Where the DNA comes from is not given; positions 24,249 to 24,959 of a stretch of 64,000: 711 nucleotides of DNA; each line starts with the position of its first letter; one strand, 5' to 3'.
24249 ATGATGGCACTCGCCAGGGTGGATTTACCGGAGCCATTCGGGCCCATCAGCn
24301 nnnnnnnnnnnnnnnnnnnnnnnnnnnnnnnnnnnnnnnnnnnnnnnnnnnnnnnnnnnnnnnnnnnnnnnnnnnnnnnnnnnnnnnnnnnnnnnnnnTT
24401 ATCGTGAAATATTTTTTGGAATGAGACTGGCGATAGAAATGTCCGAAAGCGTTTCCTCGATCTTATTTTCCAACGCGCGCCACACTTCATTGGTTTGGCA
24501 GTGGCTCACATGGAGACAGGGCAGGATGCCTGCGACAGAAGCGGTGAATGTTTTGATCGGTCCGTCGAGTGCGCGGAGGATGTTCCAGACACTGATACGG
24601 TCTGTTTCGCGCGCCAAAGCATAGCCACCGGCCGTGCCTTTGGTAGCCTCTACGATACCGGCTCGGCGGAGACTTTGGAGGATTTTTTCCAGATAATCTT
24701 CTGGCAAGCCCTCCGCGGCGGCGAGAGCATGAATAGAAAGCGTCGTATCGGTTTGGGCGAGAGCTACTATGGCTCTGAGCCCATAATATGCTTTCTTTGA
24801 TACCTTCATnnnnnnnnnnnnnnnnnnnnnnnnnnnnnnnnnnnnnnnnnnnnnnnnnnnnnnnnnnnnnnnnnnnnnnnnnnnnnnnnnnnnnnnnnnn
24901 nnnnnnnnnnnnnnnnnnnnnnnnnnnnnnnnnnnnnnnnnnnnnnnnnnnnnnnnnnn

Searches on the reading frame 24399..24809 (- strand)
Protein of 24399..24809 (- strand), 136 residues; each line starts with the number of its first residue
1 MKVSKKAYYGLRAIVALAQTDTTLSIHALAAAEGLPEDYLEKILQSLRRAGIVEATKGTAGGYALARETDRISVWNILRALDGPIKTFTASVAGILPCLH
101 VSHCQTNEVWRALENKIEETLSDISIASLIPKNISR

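Call 10: search_protein_families(library=pfam, proteins=[window:24399-24809:-])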
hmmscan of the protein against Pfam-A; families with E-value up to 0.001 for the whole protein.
window:24399-24809:- (136 aa): 2 families
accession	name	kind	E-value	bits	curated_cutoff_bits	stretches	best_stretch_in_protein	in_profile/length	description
PF02082.26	Rrf2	-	1.4e-32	113.1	30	1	4-130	2-130/132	Iron-dependent Transcriptional regulator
PF22798.2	DUF5817_CT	-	5.8e-05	23.3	29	1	19-58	9-50/54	DUF5817, C-terminal domain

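Call 11: search_protein_families(library=ncbifam, proteins=[window:24399-24809:-])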
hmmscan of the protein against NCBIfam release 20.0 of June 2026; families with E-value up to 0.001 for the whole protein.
window:24399-24809:- (136 aa): 7 families
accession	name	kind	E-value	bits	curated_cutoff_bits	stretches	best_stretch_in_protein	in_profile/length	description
TIGR00738.1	rrf2_super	superfamily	2.5e-34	118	73.3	1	1-130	1-131/132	Rrf2 family transcriptional regulator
TIGR02010.1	IscR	equivalog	1e-22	80.4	207.55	1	1-133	1-133/135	Fe-S cluster assembly transcriptional regulator IscR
NF047409.1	Cys_reg_CymR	equivalog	1.8e-22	80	195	1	1-131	1-125/139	cysteine metabolism transcriptional regulator CymR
TIGR02944.1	suf_reg_Xantho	equivalog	8.5e-22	77.9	110.65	1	1-128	2-129/130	SUF system Fe-S cluster assembly regulator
NF008886.0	PRK11920.1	equivalog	8.1e-16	58.1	193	1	1-131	1-132/153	iron-responsive transcriptional regulator RirA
NF008110.0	PRK10857.1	equivalog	2.2e-15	56.8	275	1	1-130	1-130/164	Fe-S cluster assembly transcriptional regulator IscR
NF008240.0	PRK11014.1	equivalog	4.9e-10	39.6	182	1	5-133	5-131/141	nitric oxide-sensing transcriptional repressor NsrR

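Call 12: find_homologous_proteins(query=window:24399-24809:-, max_evalue=1e-10)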
Query window:24399-24809:- (136 aa): 335 proteins with E <= 1e-10 among 382 candidates; the best 120 are listed.
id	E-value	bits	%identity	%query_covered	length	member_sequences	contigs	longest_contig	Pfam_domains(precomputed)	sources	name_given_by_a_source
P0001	4.3e-81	287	100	100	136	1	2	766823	PF02082.27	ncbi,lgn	ncbi:MAG: Rrf2 family transcriptional regulator [Candidatus Moraniibacteriota bacterium]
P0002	2.2e-65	236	80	100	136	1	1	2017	PF02082.27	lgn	-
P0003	5.1e-65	235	82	99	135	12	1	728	PF02082.27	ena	-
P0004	2.6e-64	233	81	100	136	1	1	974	PF02082.27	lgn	-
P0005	9.3e-64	231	81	99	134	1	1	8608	PF02082.27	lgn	-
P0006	2.1e-62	227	76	100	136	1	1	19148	PF02082.27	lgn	-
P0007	1.8e-61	224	79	100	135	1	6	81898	PF02082.27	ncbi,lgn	-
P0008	2.2e-61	223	81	99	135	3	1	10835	PF02082.27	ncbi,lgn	ncbi:MAG: Rrf2 family transcriptional regulator [Candidatus Moraniibacteriota bacterium]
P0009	6.5e-60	218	79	99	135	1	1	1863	PF02082.27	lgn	-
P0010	5.0e-59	216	76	100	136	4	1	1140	PF02082.27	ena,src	-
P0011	2.2e-58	214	74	100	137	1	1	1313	PF02082.27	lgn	-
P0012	3.8e-58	213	75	99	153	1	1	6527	PF02082.27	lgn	-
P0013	1.0e-57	211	74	99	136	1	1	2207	PF02082.27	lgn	-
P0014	2.3e-57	210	76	98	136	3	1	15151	PF02082.27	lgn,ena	-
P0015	4.5e-57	209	73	99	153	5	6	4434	PF02082.27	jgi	-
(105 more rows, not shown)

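Call 14: find_related_loci(query=A1, collection=genome_contigs, flank=2500)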
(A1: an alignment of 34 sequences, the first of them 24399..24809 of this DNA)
Query A1 (136 aa) in genome_contigs; peptide patterns used: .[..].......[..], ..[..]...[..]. (x = any residue, [..] = any of these).
220 stretches matched a pattern; 74 encode a relative of the query (tblastn E <= 1e-3); 74 distinct loci.
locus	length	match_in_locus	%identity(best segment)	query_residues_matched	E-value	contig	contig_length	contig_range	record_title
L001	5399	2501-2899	81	1-134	3e-69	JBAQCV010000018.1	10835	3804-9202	MAG: Candidatus Moraniibacteriota bacterium isolate MFD12004_ilm_asm_bin18 k127_160740, whole genome shotgun sequence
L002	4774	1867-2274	76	1-136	1e-67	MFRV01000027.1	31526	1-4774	MAG: Candidatus Moranbacteria bacterium RIFCSPHIGHO2_01_FULL_54_31 rifcsphigho2_01_scaffold_4353, whole genome shotgun s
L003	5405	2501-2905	77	1-136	1e-66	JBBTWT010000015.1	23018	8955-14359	MAG: Patescibacteria group bacterium isolate H32-bin019_1 H32_bin019_1_000000000015, whole genome shotgun sequence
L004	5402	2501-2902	73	1-134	5e-66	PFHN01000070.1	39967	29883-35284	MAG: Candidatus Moranbacteria bacterium CG_4_8_14_3_um_filter_41_13 CG_4_8_14_3_um_filter_scaffold_86_c, whole genome sh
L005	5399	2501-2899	73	1-133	7e-65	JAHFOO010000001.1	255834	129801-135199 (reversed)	MAG: Candidatus Moraniibacteriota bacterium isolate nzgw505 NODE_25_length_255835_cov_4.951066, whole genome shotgun seq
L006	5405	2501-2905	72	1-136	5e-65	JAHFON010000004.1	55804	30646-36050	MAG: Candidatus Moraniibacteriota bacterium isolate nzgw504 NODE_450_length_55805_cov_3.703541, whole genome shotgun seq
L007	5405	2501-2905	74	1-136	5e-64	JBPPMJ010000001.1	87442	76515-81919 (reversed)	MAG: Minisyncoccota bacterium isolate BIOS2019_out_082 k131_1953680, whole genome shotgun sequence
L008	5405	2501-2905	70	1-135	2e-63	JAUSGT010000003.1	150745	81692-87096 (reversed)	MAG: Candidatus Moraniibacteriota bacterium isolate E14_metabat.bin.14 E14_k141_99851, whole genome shotgun sequence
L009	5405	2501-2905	70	1-135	5e-63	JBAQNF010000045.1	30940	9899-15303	MAG: Candidatus Moraniibacteriota bacterium isolate MFD12002_ilm_asm_bin7 k127_14548, whole genome shotgun sequence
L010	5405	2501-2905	74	1-136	5e-63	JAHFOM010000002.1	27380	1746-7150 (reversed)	MAG: Candidatus Moraniibacteriota bacterium isolate nzgw503 NODE_1588_length_27381_cov_3.780264, whole genome shotgun se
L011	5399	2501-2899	69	1-133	7e-63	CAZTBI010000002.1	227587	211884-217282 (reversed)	MAG TPA_asm: uncultured Bdellovibrionales bacterium isolate SRP342105_co1_260 genome assembly, contig: NODE_48_length_22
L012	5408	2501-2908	65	1-136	7e-62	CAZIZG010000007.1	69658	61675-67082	MAG TPA_asm: uncultured Bdellovibrionales bacterium isolate SRP135725_co1_205 genome assembly, contig: NODE_268_length_6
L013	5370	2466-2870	69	1-135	2e-61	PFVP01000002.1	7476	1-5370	MAG: Candidatus Moranbacteria bacterium CG_4_9_14_3_um_filter_45_14 CG_4_9_14_3_um_filter_150_scaffold_12185_c, whole ge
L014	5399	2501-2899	68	1-133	1e-60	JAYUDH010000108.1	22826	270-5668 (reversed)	MAG: Candidatus Moraniibacteriota bacterium isolate GFS_7157 GFS_7157_107, whole genome shotgun sequence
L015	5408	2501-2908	70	1-136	1e-60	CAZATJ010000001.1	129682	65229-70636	MAG TPA_asm: uncultured Bdellovibrionales bacterium isolate ERP113451_co3_238 genome assembly, contig: NODE_32_length_12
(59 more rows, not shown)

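Call 22: search_solved_structures(query=A1, max_evalue=0.001, show_alignments=5)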
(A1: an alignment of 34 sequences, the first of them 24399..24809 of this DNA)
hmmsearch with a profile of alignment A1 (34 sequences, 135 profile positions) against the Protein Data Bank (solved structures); distinct sequences matched with E-value up to 0.001: 13.
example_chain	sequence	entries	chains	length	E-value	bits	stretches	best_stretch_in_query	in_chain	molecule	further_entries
4cic_A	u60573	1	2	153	1.5e-26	96.1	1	1-133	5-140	TRANSCRIPTIONAL REGULATOR, BADM/RRF2 FAMILY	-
3t8r_A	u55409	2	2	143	4.7e-19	71.8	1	1-98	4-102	Staphylococcus aureus CymR | Staphylococcus aureus CymR (oxidized form)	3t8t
3lwf_A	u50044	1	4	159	1.8e-18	70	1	1-132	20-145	Putative transcriptional regulator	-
2y75_A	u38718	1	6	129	3.3e-18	69.1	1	1-89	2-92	HTH-TYPE TRANSCRIPTIONAL REGULATOR CYMR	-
7zpn_A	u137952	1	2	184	1.2e-15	60.8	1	2-133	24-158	HTH-type transcriptional regulator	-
4hf0_A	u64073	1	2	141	1.8e-14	57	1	1-132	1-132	HTH-type transcriptional regulator IscR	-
4hf1_A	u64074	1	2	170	2.4e-14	56.6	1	1-133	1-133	HTH-type transcriptional regulator IscR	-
6hsd_A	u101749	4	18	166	3.1e-14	56.2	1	1-91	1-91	Rrf2 family transcriptional regulator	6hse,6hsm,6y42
6y45_A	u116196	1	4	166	4.4e-14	55.8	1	1-91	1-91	Rrf2 family transcriptional regulator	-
4chu_A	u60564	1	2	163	8.9e-14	54.8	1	5-133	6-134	HTH-TYPE TRANSCRIPTIONAL REGULATOR ISCR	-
4hf2_A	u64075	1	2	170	2.4e-13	53.4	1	1-133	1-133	HTH-type transcriptional regulator IscR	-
5n07_A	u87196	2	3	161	4.4e-09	39.6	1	1-131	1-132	HTH-type transcriptional repressor NsrR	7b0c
5n08_A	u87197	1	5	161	9.9e-07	31.9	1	1-91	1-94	HTH-type transcriptional repressor NsrR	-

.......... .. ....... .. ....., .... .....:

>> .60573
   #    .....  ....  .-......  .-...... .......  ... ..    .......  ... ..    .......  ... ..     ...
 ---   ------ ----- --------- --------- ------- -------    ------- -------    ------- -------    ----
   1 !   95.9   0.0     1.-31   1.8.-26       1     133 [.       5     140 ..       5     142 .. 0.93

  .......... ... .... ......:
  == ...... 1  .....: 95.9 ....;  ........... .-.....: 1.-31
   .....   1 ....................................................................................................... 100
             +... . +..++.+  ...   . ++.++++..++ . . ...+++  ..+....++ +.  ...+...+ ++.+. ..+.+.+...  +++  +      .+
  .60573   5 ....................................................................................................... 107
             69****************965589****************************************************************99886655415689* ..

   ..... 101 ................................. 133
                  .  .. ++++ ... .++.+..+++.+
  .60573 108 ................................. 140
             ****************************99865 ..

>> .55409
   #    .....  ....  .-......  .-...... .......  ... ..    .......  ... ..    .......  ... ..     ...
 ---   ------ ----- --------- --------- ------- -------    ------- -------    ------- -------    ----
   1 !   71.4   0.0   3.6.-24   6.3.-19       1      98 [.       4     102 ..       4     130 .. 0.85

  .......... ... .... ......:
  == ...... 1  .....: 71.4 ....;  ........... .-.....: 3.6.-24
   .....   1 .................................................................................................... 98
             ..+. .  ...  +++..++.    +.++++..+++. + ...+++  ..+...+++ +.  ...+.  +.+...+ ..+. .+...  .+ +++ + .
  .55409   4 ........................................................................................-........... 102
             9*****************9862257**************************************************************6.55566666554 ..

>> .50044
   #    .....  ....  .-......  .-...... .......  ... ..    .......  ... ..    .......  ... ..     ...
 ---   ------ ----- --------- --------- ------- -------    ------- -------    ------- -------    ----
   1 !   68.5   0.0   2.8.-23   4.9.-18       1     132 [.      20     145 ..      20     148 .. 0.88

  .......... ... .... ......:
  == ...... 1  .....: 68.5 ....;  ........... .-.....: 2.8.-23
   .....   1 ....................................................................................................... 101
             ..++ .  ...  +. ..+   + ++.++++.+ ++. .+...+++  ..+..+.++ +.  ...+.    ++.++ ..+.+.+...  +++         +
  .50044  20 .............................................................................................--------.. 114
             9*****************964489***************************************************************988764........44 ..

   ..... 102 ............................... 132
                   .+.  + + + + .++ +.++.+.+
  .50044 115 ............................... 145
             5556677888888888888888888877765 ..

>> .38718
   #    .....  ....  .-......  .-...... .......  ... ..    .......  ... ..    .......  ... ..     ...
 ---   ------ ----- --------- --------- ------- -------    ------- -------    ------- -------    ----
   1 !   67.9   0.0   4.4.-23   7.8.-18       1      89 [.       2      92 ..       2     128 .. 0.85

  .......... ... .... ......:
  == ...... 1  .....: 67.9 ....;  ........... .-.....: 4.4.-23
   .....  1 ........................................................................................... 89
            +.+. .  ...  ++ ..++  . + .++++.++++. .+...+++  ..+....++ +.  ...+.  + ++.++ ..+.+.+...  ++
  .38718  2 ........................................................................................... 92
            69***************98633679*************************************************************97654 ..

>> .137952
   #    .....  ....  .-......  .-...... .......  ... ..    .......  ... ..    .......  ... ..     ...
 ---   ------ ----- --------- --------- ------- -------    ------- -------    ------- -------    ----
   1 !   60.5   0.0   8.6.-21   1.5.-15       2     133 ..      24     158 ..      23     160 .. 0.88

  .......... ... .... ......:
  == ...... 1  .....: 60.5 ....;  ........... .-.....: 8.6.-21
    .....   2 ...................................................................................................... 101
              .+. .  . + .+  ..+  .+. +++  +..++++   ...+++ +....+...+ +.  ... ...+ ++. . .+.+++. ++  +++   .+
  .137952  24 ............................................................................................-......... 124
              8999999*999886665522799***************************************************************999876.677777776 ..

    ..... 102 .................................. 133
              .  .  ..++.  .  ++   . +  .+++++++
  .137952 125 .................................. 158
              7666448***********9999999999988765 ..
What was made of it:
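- Closest known: Thermincola potens IscR. Same: The closest solved relative by sequence (96 bits; call 22).
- Closest known: CymR. Same: Equal sequence similarity to the window protein (80 bits; calls 11, 22).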

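Call 58: search_protein_representatives(protein=window:24399-24809:-)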
Query: 136 residues. Proteins with E-value up to 0.001 (for the whole library): 20297; up to 1e-10: 2652; up to 1e-30: 3. The best 150 are listed.
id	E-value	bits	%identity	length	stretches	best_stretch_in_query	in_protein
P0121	2.6e-34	134.1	52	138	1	1-131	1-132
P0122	9.9e-34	132.2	53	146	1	1-131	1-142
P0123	1.9e-31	124.9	50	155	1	1-134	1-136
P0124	3.8e-28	114.2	64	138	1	1-92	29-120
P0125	5.2e-28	113.8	52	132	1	1-130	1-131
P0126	1.4e-24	102.7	45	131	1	1-133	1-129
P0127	5.3e-22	94.4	39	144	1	1-131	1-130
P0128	2.9e-21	92.0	37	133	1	1-131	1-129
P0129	5.3e-21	91.1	40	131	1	1-130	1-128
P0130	6.9e-21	90.8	76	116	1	1-63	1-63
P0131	4.4e-20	88.2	41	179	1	1-128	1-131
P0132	7.2e-20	87.5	39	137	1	1-131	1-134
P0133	7.9e-20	87.3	36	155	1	1-133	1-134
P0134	9.2e-20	87.1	38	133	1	2-130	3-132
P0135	1.6e-19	86.3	37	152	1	1-133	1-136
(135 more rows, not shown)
